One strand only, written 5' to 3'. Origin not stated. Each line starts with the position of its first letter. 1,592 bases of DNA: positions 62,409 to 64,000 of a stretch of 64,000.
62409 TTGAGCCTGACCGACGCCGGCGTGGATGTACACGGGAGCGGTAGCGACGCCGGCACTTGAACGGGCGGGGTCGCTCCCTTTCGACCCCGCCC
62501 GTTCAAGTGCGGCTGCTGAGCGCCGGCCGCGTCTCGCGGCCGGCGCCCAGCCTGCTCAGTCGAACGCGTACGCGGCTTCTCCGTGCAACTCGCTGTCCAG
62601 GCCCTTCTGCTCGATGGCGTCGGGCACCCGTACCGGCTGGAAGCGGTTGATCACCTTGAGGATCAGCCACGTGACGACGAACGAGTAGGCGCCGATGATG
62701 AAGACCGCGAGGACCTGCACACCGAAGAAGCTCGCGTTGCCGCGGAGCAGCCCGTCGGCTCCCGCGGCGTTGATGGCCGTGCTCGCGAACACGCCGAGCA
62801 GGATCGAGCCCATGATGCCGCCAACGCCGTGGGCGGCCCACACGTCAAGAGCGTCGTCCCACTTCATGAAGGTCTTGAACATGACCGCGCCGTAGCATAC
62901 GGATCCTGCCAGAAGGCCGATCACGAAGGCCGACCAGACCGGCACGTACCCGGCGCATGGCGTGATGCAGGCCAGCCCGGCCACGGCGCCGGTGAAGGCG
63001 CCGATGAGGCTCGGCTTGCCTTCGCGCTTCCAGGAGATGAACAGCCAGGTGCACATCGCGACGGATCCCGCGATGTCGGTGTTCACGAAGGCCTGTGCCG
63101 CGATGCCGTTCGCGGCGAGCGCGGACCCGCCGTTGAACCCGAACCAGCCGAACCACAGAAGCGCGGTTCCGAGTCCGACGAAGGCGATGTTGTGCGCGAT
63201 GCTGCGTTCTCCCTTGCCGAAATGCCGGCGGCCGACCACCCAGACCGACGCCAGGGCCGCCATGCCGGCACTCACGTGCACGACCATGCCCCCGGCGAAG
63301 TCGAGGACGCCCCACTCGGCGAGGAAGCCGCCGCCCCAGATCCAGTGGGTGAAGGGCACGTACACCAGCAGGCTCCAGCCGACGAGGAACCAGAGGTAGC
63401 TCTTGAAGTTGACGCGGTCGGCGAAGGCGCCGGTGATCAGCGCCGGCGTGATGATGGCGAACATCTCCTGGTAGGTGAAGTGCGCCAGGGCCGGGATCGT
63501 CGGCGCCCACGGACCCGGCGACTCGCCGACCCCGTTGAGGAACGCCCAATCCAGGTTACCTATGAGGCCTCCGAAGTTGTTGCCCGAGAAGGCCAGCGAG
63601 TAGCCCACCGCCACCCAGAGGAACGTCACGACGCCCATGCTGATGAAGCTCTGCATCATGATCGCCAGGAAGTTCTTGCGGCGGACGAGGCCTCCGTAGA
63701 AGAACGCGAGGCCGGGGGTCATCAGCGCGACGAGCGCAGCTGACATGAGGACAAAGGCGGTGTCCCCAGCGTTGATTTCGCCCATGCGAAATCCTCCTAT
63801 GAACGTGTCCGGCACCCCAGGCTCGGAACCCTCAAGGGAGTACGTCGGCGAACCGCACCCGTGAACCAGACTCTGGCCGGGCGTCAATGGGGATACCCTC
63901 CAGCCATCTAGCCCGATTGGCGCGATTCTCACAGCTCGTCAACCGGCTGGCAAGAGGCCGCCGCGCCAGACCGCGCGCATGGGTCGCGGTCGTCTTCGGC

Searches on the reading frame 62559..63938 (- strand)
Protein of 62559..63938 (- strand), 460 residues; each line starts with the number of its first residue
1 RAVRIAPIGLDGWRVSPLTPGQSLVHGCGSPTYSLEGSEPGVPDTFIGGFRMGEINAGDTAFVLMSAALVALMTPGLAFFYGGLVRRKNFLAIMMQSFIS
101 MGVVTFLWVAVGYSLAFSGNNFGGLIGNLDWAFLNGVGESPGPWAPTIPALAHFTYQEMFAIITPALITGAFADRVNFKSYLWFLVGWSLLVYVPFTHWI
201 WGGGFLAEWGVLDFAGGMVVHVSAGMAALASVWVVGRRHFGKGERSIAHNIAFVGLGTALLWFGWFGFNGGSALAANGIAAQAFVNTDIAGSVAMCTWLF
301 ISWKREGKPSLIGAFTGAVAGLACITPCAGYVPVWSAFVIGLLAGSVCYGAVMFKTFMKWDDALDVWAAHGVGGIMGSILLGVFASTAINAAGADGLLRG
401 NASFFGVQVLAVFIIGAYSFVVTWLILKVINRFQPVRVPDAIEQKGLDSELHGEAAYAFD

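Call 56: search_protein_families(library=ncbifam, proteins=[window:62559-63938:-], max_evalue=0.0001)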
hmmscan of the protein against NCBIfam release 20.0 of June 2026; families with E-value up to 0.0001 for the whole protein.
window:62559-63938:- (460 aa): 3 families
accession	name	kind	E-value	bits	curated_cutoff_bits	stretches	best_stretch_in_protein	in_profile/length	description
TIGR00836.1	amt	subfamily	2.3e-127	425.3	343.3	1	59-457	1-406/406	ammonium transporter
NF007947.0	PRK10666.1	equivalog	1.5e-102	343.7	657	1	55-458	27-427/428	ammonium transporter AmtB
TIGR03644.1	marine_trans_1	hypoth_equivalog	5.1e-54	183.6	514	1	59-458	4-402/404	probable ammonium transporter, marine subtype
